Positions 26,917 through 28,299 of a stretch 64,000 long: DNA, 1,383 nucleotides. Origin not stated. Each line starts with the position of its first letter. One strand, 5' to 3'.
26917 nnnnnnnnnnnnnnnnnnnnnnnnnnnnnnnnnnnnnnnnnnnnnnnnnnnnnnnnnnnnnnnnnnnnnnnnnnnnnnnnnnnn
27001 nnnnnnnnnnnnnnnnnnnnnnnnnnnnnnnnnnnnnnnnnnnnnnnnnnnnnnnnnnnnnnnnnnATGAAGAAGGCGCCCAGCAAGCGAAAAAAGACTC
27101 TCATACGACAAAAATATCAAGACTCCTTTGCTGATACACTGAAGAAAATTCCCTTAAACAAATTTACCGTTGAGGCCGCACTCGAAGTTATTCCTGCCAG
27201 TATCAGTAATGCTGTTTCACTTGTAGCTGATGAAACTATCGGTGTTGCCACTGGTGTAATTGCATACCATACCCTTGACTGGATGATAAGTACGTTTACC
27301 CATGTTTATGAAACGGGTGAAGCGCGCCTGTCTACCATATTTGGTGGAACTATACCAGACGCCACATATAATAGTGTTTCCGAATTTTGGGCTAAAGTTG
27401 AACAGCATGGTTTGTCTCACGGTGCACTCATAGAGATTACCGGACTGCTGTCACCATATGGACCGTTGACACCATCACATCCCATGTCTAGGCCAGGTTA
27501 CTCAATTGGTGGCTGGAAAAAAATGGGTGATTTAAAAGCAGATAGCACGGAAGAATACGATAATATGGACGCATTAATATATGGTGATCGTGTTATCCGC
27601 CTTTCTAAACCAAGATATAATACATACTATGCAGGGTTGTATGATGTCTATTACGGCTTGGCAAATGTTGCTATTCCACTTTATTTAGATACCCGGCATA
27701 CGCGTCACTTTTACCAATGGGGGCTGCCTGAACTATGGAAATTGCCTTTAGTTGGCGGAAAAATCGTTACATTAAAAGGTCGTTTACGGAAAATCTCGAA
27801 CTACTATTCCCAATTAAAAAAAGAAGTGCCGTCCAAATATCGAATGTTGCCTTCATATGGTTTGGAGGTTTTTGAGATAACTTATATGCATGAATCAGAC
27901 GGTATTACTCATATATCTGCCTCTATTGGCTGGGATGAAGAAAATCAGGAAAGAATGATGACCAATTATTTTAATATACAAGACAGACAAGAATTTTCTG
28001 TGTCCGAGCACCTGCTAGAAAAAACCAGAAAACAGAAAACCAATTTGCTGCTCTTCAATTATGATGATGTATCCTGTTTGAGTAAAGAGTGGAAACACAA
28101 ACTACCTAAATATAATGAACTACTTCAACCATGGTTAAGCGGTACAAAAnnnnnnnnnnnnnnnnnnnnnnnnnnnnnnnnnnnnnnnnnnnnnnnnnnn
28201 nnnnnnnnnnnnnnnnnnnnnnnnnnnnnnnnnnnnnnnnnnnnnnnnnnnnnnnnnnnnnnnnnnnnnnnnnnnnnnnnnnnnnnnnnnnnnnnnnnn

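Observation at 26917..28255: Minimal integrase-less island at tRNA-Met carrying one AT-rich orphan gene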

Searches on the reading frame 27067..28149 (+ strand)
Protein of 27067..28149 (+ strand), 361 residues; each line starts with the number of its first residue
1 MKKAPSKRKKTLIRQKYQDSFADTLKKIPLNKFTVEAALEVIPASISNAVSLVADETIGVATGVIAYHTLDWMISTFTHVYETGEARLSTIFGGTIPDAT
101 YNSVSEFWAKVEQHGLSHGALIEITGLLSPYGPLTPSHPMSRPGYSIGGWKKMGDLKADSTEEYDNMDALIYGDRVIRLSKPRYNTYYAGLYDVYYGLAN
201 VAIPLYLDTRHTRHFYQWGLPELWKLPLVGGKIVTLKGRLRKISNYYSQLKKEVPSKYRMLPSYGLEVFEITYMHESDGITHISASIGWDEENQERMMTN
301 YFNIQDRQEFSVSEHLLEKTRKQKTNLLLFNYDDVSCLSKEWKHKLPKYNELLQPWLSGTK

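Call 12: search_protein_families(library=pfam, proteins=[window:27067-28149:+], max_evalue=0.1)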
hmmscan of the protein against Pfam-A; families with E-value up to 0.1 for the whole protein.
window:27067-28149:+ (361 aa): 0 families

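Call 13: search_protein_families(library=padloc, proteins=[window:27067-28149:+], max_evalue=1)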
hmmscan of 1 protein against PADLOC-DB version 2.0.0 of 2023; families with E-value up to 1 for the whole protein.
window:27067-28149:+ (361 aa): 1 family
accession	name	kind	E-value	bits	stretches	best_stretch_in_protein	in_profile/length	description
PDLC02589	DrmC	-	0.012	12.7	1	18-83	22-86/264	DrmC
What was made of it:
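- On Known anti-phage defence protein families (PADLOC-DB 2.0): The only hit is DrmC at E 0.012, 12.7 bits, over 66 residues, which is noise level (call 13).
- For the protein, no defence-family profile matches (call 13).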

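Call 14: search_protein_families(library=phrogs, proteins=[window:27067-28149:+], max_evalue=1)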
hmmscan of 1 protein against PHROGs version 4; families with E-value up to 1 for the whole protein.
window:27067-28149:+ (361 aa): 2 families
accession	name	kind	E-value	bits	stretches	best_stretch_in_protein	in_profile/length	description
phrog_5901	-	unknown function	0.13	13.4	1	35-51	26-43/70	-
phrog_25216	-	unknown function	0.34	10.1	1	34-68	487-521/636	-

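Call 15: search_protein_families(library=ncbifam, proteins=[window:27067-28149:+], max_evalue=1)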
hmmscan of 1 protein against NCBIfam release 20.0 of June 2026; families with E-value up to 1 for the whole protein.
window:27067-28149:+ (361 aa): 1 family
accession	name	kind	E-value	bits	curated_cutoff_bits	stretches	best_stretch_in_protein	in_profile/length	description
NF002452.0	PRK01631.1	equivalog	0.12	12.3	144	1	7-49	25-68/76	hypothetical protein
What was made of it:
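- Tried and rejected: Pfam, PADLOC, PHROGs and NCBIfam gave nothing meaningful (calls 12-15).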

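Call 16: find_homologous_proteins(query=window:27067-28149:+, max_evalue=0.01)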
Query window:27067-28149:+ (361 aa): 41 proteins with E <= 0.01 among 1699 candidates.
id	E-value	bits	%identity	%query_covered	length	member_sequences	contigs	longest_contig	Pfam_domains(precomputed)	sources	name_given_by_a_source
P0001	3.6e-245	831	100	100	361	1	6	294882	-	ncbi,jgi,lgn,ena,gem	-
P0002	3.9e-159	548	65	100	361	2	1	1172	-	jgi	jgi:hypothetical protein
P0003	1.4e-127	444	51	100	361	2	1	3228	-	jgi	jgi:hypothetical protein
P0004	3.8e-122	426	51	100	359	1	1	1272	-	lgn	-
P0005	7.6e-122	425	53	96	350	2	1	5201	-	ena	-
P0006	5.0e-121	422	52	96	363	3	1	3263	-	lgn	-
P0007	3.5e-120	420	50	99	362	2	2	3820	-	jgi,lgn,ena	-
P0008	7.4e-119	415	54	96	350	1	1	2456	-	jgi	jgi:hypothetical protein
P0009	2.0e-118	414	51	96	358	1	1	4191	-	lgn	-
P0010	9.5e-118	412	50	99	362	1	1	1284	-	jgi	-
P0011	1.4e-117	411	48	100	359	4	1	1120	-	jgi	-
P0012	4.8e-117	409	51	97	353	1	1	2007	-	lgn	-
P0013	5.3e-116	406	51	97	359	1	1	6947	-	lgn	-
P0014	2.1e-115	404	50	98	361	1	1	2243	-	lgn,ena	-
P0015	3.5e-114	400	50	96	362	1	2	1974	-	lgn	-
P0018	4.4e-111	390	48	96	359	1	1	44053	-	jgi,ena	-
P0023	5.0e-105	370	47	95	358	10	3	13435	-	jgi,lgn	-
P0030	2.9e-76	275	42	89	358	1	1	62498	-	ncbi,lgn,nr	ncbi:MAG: hypothetical protein HYX80_03360 [Chloroflexi bacterium]|nr:hypothetical protein [Chlorofl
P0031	1.1e-75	273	42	86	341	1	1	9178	-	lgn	-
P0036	1.5e-70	256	38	95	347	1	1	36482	-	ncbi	ncbi:hypothetical protein ACFL6I_08615 [candidate division KSB1 bacterium]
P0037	1.9e-69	253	38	87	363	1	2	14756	-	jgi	-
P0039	2.8e-47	180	36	75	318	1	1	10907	-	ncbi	-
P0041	5.8e-37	146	41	50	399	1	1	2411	PF12728.14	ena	-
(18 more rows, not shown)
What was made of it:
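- One family member (P0041) is fused to an excisionase-type HTH_17 domain (call 16).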

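Call 18: find_encoding_contigs(protein=P0030, flank=6000, max_places=3)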
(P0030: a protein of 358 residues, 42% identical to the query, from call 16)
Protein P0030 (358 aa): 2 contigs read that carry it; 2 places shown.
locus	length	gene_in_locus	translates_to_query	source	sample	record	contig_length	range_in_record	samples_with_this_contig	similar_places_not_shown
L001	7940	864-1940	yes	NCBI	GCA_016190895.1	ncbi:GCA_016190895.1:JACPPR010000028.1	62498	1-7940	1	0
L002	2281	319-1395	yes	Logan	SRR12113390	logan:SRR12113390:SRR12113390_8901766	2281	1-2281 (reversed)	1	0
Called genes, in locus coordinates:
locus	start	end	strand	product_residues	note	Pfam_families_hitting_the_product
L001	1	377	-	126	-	PF05598:DUF772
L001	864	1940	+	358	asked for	-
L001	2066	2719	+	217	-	PF14512:TM1586_NiRdase (faint), PF00881:Nitroreductase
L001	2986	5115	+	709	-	PF11897:DUF3417, PF00343:Phosphorylase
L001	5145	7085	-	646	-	PF02922:CBM_48, PF00128:Alpha-amylase, PF02806:Alpha-amylase_C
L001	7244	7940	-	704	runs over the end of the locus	PF21226:MalQ_N, PF02446:Glyco_hydro_77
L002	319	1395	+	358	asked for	-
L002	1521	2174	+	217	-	PF14512:TM1586_NiRdase (faint), PF00881:Nitroreductase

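Call 19: find_encoding_contigs(protein=P0018, flank=6000, max_places=3)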
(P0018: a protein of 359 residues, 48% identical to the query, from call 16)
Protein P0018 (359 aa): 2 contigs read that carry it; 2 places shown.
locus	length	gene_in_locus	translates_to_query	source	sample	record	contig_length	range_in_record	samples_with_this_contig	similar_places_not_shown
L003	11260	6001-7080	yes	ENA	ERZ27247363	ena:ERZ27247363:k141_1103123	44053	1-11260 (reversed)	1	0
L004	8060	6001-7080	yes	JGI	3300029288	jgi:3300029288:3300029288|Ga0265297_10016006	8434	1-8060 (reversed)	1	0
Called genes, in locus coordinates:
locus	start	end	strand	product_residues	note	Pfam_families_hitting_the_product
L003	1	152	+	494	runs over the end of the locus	PF01743:PolyA_pol, PF12627:PolyA_pol_RNAbd, PF01966:HD, PF13735:tRNA_NucTran2_2 (weak)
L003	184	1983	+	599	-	PF21760:SecD_1st, PF22599:SecDF_P1_head, PF02355:SecD_SecF_C, PF03176:MMPL (faint)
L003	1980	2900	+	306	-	PF07549:Sec_GG (weak), PF02355:SecD_SecF_C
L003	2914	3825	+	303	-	PF01545:Cation_efflux, PF16916:ZT_dimer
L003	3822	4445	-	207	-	PF01810:LysE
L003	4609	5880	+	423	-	PF09376:NurA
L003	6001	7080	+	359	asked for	-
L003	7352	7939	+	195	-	-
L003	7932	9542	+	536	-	PF09378:HAS-barrel, PF01935:DUF87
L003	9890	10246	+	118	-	PF01553:Acyltransferase (weak)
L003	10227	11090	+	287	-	PF02401:LYTB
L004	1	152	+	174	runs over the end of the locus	?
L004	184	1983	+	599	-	PF21760:SecD_1st, PF22599:SecDF_P1_head, PF02355:SecD_SecF_C, PF03176:MMPL (faint)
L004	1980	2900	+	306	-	PF07549:Sec_GG (weak), PF02355:SecD_SecF_C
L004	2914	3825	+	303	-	PF01545:Cation_efflux, PF16916:ZT_dimer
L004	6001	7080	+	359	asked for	-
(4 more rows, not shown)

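Call 20: find_encoding_contigs(protein=P0036, flank=6000, max_places=3)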
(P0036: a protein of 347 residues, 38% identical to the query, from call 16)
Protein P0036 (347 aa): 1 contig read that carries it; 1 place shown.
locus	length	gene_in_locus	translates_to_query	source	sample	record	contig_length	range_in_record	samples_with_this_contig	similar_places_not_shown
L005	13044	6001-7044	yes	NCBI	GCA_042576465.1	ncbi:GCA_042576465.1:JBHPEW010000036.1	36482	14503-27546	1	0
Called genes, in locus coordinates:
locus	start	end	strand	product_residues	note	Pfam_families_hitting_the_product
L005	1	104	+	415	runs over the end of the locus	PF22205:Csm6_6H, PF09670:Cas_Cas02710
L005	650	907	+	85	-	-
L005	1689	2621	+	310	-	PF18899:DUF5655 (weak)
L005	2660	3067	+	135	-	-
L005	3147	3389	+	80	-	-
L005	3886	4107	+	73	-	-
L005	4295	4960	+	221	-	-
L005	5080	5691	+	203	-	-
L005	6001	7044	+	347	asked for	-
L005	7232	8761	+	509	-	PF12161:HsdM_N, PF02384:N6_Mtase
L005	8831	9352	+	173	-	PF10543:ORF6N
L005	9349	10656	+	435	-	PF01420:Methylase_S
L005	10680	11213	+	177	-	-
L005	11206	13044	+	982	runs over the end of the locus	PF04313:HSDR_N, PF04851:ResIII, PF18766:SWI2_SNF2, PF22679:T1R_D3-like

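Call 23: find_encoding_contigs(protein=P0001, flank=10000, max_places=10)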
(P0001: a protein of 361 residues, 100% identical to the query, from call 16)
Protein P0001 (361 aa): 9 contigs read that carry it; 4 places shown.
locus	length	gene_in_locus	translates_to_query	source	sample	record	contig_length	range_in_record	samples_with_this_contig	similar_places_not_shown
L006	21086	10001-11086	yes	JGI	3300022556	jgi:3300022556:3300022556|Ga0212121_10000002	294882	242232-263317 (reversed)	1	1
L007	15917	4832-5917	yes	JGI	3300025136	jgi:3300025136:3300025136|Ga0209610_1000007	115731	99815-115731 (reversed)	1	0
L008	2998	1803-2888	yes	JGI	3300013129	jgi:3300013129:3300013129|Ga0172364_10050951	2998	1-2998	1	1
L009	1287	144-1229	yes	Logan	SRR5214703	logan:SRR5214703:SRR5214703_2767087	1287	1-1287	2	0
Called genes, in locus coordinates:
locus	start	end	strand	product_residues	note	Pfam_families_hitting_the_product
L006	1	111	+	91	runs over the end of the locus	-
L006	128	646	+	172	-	-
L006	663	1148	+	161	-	PF20603:Bact_hydrolase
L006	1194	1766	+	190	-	PF06966:DUF1295, PF04191:PEMT, PF04140:ICMT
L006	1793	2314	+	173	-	PF12675:DUF3795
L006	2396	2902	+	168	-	PF01209:Ubie_methyltran, PF01135:PCMT, PF05175:MTS (weak), PF02390:Methyltransf_4 (weak), PF13847:Methyltransf_31, PF08241:Methyltransf_11, PF08242:Methyltransf_12, PF13649:Methyltransf_25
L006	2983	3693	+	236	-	PF08901:DUF1847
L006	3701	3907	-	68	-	-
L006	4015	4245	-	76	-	-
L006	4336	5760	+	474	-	PF06863:DUF1254, PF06742:DUF1214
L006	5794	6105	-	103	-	-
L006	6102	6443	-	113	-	PF09413:DUF2007 (weak)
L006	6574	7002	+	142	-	-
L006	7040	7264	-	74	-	-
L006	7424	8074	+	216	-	PF06742:DUF1214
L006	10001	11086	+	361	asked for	-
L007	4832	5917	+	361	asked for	-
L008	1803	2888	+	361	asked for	-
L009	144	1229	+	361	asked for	-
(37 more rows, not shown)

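Call 35: predict_structure(alignment_id=A1)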
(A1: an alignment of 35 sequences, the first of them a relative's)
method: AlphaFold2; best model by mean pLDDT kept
length: 361 residues; sequences in the alignment: 35
mean_pLDDT: 77.7   pTM: 0.75
mean pLDDT of the five models: 77.7, 77.4, 77.1, 74.1, 73.8
residues with pLDDT >= 90: 75; 70-90: 182; 50-70: 97; < 50: 7
segments of 3 or more residues with pLDDT < 50: 1-4
pLDDT, mean of each block of 10 residues (from residue 1): 48 69 77 64 60 55 67 64 57 84 95 92 94 89 86 78 76 84 86 86 90 75 81 92 86 85 92 76 84 81 87 89 83 67 57 62 55
secondary structure, 60 per line:
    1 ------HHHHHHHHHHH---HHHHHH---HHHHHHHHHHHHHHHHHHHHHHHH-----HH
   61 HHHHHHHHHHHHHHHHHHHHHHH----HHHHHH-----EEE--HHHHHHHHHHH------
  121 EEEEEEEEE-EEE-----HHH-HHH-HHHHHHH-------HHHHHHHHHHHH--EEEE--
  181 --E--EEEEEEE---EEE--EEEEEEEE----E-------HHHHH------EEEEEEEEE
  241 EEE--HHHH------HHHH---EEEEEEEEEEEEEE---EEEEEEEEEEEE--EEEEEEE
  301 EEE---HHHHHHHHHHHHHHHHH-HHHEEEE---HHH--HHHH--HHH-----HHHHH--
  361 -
elements in order: H7-17 H21-26 H30-53 H59-83 H88-93 E99-101 H104-114 E121-129 E131-133 H147-153 H161-172 E175-178 E186-192 E196-198 E201-208 H221-225 E232-243 H246-249 H256-259 E263-276 E280-291 E294-303 H307-323 E328-331 H340-343 H354-358
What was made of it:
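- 27067..28152 (+): Single cargo gene of 361 aa. It belongs to a rare, uncharacterised family with a variable N-terminal helical region (about residues 1-95) and a conserved beta-rich core (about residues 100-330) that contains an OB-like barrel. The AlphaFold model has pLDDT 77.7 and pTM 0.75 (call 35).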

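Call 37: search_protein_representatives(alignment_id=A1)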
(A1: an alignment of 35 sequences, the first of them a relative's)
Query: 35 sequences, 353 profile positions. Proteins with E-value up to 0.001 (for the whole library): 40; up to 1e-10: 27; up to 1e-30: 11. The best 40 are listed.
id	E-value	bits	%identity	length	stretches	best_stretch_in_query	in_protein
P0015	1.1e-166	570.8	-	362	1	6-352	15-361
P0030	3.7e-134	463.8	-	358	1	18-349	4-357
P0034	3.4e-132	457.4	-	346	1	5-350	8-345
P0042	1.4e-96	340.2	-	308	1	5-294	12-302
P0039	2.7e-93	329.4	-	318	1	79-351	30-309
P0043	1.3e-78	281.1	-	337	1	91-350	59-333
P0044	2.2e-76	273.8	-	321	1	86-351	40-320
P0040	3.8e-62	226.9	-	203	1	42-177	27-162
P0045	1.2e-43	166.1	-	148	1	4-141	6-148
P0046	1.1e-38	149.8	-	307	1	70-327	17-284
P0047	8.0e-38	146.9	-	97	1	257-352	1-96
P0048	1.7e-29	119.6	-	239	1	65-271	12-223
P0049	1.7e-22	96.5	-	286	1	61-329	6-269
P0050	2.5e-19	86.1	-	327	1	79-333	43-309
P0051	5.1e-19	85.1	-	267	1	96-308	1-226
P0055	1.2e-13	67.4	-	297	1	54-346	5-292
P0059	8.3e-12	61.4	-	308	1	79-349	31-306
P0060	8.3e-12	61.4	-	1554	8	104-144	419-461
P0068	3.7e-06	42.8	-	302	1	67-232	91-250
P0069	8.3e-06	41.6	-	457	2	79-133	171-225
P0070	9.5e-05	38.2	-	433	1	85-329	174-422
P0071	1.1e-04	37.9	-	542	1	48-333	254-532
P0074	1.9e-04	37.2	-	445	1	94-326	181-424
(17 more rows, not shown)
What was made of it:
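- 27067..28152 (+): Homologue searches found 41 clusters among 5.8 billion proteins and 40 representatives among 1.84 billion (calls 16, 37).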

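Call 38: search_protein_families(library=pfam, proteins=[P0060, P0069, P0070, P0071, P0074, P0046, P0050, P0055, P0059, P0068], max_evalue=0.01)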
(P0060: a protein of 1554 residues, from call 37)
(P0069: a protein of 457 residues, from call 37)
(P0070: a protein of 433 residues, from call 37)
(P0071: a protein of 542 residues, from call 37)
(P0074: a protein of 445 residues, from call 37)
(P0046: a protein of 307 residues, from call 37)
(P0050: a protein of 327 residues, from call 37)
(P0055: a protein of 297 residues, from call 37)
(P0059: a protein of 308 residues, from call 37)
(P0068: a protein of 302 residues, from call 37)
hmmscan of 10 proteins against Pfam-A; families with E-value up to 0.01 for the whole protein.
P0060 (1554 aa): 9 families
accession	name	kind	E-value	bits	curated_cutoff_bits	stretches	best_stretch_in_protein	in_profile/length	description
PF09479.16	Flg_new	-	7.3e-125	407.6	27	9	847-910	1-65/65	Listeria-Bacteroides repeat domain (List_Bact_rpt)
PF18998.6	Flg_new_2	-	6.8e-40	135.4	23.6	9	847-914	1-72/73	Divergent InlB B-repeat domain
PF00395.25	SLH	-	9.7e-24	83.5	20.8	2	50-91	2-44/44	S-layer homology domain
PF07581.17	Glug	-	2.1e-08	34.5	20.5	1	1250-1272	5-28/28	The GLUG motif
PF16117.10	DUF4833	-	2.2e-06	28.3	23.1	0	535-585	9-62/138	Domain of unknown function (DUF4833)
PF05342.19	Peptidase_M26_N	-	9.3e-05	22.2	27.7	1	1130-1203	177-250/250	M26 IgA1-specific Metallo-endopeptidase N-terminal region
PF22820.2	TcaA_3rd_4th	-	0.0001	22.6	27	0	1036-1057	35-55/73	TcaA protein 3rd/4th domain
PF09452.15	Mvb12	-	0.0002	22.2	25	0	447-468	54-75/90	ESCRT-I subunit Mvb12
PF04800.17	NDUS4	-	0.00027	21.6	31.9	0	729-769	34-74/96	NADH dehydrogenase ubiquinone Fe-S protein 4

P0069 (457 aa): 1 family
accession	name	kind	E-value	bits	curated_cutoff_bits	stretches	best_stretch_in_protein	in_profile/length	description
PF04108.17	ATG17_like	-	0.0088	16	43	0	4-160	125-280/355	Autophagy protein ATG17-like domain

P0070 (433 aa): 0 families

P0071 (542 aa): 1 family
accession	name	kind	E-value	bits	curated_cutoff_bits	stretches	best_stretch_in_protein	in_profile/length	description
PF13365.12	Trypsin_2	-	0.0001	23.5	27.6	1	10-116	39-144/144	Trypsin-like peptidase domain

P0074 (445 aa): 1 family
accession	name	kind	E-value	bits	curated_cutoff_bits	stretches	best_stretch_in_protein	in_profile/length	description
PF13643.11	DUF4145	-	0.0016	18.9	23.1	1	29-105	8-72/88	Domain of unknown function (DUF4145)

P0046 (307 aa): 1 family
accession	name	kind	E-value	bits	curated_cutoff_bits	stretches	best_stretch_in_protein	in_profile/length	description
PF18329.7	SGBP_B_XBD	-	0.0052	17.4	26.4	1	63-129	108-168/186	Surface glycan-binding protein B xyloglucan binding domain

P0050 (327 aa): 0 families

P0055 (297 aa): 0 families

P0059 (308 aa): 0 families

P0068 (302 aa): 0 families
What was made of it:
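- Distant family members carry a trypsin-like or a DUF4145 N-terminal module in place of the helical one (calls 37, 38).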

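Call 46: find_related_loci(query=A1, collection=metagenome_contigs, flank=6000)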
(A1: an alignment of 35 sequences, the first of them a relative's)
Query A1 (361 aa) in metagenome_contigs; peptide patterns used: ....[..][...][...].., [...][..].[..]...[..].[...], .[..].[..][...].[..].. (x = any residue, [..] = any of these).
160 stretches matched a pattern; 9 encode a relative of the query (tblastn E <= 1e-3); 9 distinct loci.
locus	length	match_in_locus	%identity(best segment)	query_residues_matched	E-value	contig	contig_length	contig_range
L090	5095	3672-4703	53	15-359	2e-130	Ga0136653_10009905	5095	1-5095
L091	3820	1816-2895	50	4-361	1e-128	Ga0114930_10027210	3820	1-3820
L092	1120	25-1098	48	1-361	5e-136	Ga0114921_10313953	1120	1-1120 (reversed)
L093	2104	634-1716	50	1-361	9e-130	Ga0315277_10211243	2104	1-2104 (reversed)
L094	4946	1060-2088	50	16-359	8e-121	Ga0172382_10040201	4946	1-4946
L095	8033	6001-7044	48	15-361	5e-115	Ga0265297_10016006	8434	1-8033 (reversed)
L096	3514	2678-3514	42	40-323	9e-73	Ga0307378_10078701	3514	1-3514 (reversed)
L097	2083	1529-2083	53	114-296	3e-69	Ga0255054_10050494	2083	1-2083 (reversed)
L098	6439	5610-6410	35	88-336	6e-48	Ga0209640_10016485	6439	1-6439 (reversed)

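Call 48: find_encoding_contigs(protein=P0002, flank=5000, max_places=3)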
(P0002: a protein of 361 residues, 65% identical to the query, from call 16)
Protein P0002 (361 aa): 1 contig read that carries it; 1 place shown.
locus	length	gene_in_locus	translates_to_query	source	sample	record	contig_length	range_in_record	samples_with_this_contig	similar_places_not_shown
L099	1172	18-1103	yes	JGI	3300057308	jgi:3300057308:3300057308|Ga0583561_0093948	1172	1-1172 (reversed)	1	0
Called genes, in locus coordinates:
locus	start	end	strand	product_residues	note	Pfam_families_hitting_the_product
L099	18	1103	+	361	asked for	-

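Call 49: find_encoding_contigs(protein=P0003, flank=5000, max_places=3)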
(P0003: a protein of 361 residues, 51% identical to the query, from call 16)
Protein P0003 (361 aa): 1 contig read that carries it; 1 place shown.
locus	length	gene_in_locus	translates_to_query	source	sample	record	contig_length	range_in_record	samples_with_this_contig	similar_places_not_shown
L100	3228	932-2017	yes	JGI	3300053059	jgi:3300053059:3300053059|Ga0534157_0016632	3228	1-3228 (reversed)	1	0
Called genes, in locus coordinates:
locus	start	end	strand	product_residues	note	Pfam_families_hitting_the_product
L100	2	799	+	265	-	?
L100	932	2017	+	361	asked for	-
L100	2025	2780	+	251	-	PF01541:GIY-YIG (weak)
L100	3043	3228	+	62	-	?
